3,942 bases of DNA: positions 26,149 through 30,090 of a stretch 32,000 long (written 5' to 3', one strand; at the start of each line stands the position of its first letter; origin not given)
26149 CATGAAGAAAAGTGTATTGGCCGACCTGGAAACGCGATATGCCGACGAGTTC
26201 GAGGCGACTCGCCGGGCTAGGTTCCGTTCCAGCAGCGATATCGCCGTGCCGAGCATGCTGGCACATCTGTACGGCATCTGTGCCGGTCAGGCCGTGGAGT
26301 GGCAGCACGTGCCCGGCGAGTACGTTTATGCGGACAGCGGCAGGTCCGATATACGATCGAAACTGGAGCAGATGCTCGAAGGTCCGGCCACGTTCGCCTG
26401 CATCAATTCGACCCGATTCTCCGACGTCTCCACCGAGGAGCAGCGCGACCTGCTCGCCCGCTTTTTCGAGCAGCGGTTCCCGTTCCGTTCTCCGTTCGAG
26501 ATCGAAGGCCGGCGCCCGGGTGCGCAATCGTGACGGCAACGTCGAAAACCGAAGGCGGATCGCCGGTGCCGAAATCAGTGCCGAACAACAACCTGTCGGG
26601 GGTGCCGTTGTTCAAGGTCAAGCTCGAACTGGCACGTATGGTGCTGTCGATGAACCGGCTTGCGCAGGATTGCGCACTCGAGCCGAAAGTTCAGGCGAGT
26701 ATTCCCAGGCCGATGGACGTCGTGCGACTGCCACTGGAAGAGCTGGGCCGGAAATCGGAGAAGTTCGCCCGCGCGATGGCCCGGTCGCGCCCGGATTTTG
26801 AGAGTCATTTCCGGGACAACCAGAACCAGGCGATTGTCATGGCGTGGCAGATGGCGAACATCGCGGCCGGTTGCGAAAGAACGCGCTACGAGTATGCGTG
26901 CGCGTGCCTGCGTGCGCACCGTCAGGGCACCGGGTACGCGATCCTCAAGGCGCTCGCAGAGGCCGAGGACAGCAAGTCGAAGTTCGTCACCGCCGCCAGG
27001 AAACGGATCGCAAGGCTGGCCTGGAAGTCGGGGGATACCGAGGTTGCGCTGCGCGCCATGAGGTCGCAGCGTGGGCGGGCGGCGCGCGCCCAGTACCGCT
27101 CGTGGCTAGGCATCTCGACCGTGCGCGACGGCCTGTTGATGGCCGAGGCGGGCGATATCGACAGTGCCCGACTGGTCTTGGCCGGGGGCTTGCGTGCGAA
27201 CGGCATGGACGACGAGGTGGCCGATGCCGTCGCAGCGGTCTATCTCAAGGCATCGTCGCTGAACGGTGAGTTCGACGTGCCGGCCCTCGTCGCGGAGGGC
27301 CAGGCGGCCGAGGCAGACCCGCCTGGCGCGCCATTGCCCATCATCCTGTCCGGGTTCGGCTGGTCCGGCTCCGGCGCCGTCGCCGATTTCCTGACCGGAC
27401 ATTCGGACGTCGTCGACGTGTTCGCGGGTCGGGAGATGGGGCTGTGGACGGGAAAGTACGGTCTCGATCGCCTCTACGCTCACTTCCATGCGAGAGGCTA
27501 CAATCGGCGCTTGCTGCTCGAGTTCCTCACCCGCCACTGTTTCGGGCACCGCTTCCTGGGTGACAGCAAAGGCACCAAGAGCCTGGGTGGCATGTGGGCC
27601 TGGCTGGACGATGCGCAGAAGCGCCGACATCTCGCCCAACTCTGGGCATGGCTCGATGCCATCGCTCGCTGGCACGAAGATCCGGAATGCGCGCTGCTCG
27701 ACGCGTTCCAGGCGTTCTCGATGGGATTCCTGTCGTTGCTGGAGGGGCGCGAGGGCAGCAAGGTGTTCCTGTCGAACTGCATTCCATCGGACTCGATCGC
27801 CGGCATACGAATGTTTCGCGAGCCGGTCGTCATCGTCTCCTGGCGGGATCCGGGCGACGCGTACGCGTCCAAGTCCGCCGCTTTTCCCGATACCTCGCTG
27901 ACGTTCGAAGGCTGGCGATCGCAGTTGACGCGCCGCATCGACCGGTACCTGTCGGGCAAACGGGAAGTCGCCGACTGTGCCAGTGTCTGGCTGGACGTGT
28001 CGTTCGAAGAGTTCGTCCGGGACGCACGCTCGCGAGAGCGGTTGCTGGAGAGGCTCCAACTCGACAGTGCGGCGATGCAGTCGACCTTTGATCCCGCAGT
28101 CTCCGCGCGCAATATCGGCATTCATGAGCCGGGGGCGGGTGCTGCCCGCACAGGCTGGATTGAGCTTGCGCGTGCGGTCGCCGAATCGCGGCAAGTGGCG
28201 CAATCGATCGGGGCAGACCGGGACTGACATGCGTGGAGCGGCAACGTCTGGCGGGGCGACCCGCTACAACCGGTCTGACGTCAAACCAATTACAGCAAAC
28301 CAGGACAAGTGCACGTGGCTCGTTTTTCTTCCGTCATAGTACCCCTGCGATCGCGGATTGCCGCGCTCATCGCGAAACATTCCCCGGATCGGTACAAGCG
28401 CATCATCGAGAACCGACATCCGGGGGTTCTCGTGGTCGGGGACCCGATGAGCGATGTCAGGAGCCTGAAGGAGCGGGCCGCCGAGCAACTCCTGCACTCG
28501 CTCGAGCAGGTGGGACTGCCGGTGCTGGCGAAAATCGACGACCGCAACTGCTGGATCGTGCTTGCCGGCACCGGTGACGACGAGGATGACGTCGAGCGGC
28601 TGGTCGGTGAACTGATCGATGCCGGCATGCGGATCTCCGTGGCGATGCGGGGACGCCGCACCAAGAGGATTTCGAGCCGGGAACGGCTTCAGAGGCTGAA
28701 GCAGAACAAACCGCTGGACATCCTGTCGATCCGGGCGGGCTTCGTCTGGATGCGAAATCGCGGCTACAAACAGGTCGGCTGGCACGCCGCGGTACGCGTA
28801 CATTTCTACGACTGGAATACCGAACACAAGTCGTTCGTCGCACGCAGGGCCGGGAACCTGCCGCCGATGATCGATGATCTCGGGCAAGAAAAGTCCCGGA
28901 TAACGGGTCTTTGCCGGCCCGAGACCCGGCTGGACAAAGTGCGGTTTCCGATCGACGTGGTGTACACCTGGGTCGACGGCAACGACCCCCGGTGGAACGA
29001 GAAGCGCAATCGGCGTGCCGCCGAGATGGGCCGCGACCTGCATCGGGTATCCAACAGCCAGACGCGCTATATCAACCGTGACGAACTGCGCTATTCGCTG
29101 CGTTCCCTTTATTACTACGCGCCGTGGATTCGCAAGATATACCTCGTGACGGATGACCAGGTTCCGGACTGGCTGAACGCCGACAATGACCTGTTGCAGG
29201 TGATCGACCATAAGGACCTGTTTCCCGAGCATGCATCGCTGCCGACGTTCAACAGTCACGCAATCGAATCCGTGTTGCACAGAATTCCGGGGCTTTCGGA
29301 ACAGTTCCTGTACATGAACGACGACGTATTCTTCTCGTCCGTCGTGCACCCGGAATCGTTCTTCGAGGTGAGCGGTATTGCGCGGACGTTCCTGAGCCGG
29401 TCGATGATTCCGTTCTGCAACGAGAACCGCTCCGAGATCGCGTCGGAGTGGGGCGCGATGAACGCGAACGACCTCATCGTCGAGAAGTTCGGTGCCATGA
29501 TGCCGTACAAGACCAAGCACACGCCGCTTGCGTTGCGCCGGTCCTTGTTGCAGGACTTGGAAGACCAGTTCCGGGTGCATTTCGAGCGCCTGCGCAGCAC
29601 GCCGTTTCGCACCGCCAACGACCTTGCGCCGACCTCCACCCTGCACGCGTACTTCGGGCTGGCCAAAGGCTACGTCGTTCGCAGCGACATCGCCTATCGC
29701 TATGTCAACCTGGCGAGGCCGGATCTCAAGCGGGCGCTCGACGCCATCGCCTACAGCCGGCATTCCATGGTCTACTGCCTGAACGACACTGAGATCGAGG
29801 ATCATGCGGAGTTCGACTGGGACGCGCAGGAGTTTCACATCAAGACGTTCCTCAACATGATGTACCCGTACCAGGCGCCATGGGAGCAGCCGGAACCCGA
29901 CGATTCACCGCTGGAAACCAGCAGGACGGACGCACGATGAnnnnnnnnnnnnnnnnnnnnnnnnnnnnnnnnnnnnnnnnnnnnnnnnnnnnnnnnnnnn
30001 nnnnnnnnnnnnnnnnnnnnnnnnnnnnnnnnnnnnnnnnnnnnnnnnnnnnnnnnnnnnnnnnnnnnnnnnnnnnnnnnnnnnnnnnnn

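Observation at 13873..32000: One locus combines Stealth phosphotransferases, a phosphonate pathway, a LicD transferase and sulfotransferase-fold genes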

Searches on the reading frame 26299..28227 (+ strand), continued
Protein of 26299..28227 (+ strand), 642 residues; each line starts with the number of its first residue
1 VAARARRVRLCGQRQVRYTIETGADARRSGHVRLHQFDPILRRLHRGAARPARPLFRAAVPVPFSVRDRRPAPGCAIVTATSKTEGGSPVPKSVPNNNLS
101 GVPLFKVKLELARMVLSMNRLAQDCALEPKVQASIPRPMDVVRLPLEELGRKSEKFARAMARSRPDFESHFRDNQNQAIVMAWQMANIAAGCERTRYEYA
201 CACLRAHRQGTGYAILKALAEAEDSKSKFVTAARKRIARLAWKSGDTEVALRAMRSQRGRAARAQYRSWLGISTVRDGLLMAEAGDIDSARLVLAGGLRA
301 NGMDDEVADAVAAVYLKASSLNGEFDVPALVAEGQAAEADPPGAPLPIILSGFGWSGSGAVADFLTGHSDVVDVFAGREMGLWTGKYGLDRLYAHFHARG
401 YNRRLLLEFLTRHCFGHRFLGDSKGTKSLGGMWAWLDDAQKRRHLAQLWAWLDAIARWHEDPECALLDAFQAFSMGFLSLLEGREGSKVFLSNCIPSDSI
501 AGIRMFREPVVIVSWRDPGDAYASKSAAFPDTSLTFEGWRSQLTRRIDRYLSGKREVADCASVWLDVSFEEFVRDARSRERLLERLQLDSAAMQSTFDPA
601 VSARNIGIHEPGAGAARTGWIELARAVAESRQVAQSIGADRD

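Call 83: find_encoding_contigs(protein=P0030, flank=10000, max_places=1)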
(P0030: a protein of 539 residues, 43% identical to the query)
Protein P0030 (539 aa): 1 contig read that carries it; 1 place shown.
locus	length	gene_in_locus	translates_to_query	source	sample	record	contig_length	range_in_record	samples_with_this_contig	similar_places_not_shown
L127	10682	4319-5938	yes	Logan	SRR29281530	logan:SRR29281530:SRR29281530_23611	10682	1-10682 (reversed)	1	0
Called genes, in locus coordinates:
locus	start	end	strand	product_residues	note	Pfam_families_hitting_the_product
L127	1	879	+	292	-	?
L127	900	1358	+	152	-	PF01467:CTP_transf_like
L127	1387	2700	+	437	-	PF04991:LicD (faint)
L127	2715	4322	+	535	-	PF17101:Stealth_CR1, PF11380:Stealth_CR2, PF17103:Stealth_CR4 (faint), PF17102:Stealth_CR3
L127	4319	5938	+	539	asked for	-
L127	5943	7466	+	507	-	PF17101:Stealth_CR1, PF11380:Stealth_CR2, PF17102:Stealth_CR3, PF17103:Stealth_CR4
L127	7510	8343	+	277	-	-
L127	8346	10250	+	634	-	-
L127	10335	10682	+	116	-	?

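Call 84: find_encoding_contigs(protein=P0025, flank=10000, max_places=1)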
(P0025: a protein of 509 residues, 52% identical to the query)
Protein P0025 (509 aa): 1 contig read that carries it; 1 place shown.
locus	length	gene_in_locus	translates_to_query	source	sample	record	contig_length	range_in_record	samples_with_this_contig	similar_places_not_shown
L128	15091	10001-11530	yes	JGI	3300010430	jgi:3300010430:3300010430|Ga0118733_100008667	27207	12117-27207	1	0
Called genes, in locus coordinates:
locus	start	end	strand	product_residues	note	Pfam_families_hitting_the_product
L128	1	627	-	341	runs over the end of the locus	PF00953:Glycos_transf_4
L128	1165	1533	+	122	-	-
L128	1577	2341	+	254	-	PF01061:ABC2_membrane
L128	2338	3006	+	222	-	PF00005:ABC_tran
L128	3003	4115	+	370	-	-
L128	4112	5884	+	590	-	PF02563:Poly_export, PF22461:SLBB_2 (faint), PF10531:SLBB (weak)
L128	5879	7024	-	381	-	PF00465:Fe-ADH, PF13685:Fe-ADH_2 (weak), PF25137:ADH_Fe_C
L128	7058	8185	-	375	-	PF02776:TPP_enzyme_N, PF02775:TPP_enzyme_C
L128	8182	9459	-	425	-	PF01467:CTP_transf_like, PF13714:PEP_mutase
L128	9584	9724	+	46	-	-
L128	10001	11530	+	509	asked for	-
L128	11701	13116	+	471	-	PF17101:Stealth_CR1, PF11380:Stealth_CR2, PF17102:Stealth_CR3, PF17103:Stealth_CR4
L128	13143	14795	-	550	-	PF17101:Stealth_CR1, PF11380:Stealth_CR2, PF17102:Stealth_CR3, PF17103:Stealth_CR4 (weak)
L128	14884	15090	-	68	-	?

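Call 85: find_encoding_contigs(protein=P0009, flank=10000, max_places=1)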
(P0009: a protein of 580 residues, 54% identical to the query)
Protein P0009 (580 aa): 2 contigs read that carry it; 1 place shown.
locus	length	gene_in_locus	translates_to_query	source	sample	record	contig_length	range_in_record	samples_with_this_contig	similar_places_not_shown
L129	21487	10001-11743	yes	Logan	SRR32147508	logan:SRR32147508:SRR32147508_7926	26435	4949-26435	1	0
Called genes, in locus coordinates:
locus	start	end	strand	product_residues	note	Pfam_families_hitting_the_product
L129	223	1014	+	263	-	PF01061:ABC2_membrane, PF12698:ABC2_membrane_3 (weak)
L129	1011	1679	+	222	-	PF00005:ABC_tran, PF13304:AAA_21 (faint)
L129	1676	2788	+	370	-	-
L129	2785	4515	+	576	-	PF02563:Poly_export, PF22461:SLBB_2 (faint), PF10531:SLBB (weak)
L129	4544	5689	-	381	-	PF00465:Fe-ADH, PF13685:Fe-ADH_2 (weak), PF25137:ADH_Fe_C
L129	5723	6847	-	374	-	PF02776:TPP_enzyme_N, PF02775:TPP_enzyme_C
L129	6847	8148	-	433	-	PF01467:CTP_transf_like, PF13714:PEP_mutase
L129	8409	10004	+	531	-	PF17101:Stealth_CR1 (weak), PF11380:Stealth_CR2, PF17102:Stealth_CR3, PF17103:Stealth_CR4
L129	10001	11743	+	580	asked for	-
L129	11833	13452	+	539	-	PF17101:Stealth_CR1, PF11380:Stealth_CR2, PF17102:Stealth_CR3, PF17103:Stealth_CR4 (weak)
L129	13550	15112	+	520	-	PF07719:TPR_2 (faint), PF13428:TPR_14 (faint), PF14559:TPR_19 (weak), PF08885:GSCFA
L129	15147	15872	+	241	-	-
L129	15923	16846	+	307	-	PF13469:Sulfotransfer_3 (weak)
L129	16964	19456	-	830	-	PF00535:Glycos_transf_2, PF13428:TPR_14 (faint), PF14559:TPR_19 (faint), PF07719:TPR_2 (faint)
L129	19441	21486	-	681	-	?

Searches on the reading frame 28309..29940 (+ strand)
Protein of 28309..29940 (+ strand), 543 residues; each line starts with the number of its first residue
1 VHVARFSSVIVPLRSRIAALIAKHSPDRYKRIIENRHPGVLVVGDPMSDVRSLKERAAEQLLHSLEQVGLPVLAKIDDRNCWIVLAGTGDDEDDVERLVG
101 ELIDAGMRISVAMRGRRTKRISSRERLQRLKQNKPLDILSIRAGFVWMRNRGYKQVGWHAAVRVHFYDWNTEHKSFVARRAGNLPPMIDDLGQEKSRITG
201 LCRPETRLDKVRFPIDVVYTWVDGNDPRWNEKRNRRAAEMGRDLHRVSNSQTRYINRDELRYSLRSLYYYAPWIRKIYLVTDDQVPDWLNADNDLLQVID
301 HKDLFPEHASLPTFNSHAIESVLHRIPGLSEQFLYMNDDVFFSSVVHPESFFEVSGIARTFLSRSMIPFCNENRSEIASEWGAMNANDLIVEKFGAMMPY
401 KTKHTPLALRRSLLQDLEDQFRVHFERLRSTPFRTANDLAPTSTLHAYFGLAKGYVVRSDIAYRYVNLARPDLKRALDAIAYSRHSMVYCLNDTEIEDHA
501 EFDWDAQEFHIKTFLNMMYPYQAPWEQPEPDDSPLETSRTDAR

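Call 6: search_protein_families(library=pfam, proteins=[window:28309-29940:+], max_evalue=0.01)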
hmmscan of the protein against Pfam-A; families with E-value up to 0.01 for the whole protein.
window:28309-29940:+ (543 aa): 4 families
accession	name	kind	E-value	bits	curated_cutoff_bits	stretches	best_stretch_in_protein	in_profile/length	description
PF11380.13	Stealth_CR2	-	5.3e-45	152.5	39.4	1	253-357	1-105/108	Stealth protein CR2, conserved region 2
PF17101.10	Stealth_CR1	-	3.3e-13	49.5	27.2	1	213-239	1-27/29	Stealth protein CR1, conserved region 1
PF17102.10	Stealth_CR3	-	2.9e-11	43.5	24.2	1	403-449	1-47/49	Stealth protein CR3, conserved region 3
PF17103.10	Stealth_CR4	-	2.3e-06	27.9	27.4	1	479-531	2-49/55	Stealth protein CR4, conserved region 4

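Call 8: search_protein_families(library=ncbifam, proteins=[window:28309-29940:+], max_evalue=0.01)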
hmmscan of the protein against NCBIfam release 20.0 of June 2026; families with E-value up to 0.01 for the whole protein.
window:28309-29940:+ (543 aa): 0 families
